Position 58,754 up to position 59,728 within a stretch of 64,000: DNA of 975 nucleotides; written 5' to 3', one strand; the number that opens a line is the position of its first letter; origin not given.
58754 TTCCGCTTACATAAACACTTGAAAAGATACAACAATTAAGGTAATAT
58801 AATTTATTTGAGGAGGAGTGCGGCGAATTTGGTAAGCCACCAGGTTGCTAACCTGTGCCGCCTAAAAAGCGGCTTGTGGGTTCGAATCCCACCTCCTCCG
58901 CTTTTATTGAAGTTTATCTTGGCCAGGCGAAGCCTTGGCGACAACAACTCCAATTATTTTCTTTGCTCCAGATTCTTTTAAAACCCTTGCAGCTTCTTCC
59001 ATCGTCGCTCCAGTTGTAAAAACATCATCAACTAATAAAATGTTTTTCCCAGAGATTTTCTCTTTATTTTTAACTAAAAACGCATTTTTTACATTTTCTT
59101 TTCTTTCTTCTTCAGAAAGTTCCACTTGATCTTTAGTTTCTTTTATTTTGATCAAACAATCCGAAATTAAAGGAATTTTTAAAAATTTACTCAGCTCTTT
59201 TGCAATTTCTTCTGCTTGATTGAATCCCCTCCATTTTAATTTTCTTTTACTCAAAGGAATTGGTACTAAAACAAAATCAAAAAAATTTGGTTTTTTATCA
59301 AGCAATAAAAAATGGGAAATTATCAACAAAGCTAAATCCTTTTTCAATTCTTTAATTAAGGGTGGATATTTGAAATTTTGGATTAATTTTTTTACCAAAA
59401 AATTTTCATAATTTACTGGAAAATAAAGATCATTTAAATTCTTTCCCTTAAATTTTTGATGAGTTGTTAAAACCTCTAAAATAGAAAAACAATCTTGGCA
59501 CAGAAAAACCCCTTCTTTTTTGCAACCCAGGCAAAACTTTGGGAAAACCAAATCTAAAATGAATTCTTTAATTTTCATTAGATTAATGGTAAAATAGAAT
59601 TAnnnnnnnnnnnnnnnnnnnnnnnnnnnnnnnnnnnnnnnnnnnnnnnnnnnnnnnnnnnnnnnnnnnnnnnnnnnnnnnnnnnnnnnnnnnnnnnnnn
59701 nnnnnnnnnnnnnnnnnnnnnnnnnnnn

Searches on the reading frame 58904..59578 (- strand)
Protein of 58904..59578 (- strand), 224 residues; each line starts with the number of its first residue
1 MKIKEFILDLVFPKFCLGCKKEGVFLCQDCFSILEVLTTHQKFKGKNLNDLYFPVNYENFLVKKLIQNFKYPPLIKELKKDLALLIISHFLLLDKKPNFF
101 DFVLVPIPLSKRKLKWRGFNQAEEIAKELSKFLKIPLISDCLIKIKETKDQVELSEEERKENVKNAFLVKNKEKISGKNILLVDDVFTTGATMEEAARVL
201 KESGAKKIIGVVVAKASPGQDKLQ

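Call 22: search_protein_families(library=pfam, proteins=[window:58904-59578:-], max_evalue=0.01)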
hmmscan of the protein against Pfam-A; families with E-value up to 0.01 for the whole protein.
window:58904-59578:- (224 aa): 4 families
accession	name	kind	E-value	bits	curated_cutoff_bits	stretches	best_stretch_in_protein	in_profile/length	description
PF00156.33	Pribosyltran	-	4.2e-13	49.4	26.3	1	122-216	44-126/158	Phosphoribosyl transferase domain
PF14681.12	UPRTase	-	1.4e-05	25.1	27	1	160-222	103-167/206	Uracil phosphoribosyltransferase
PF18912.6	DZR_2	-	0.00013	22.2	27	1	7-37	1-34/56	Double zinc ribbon domain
PF14572.12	Pribosyl_synth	-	0.0038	17.6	27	1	174-212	80-118/184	Phosphoribosyl synthetase-associated domain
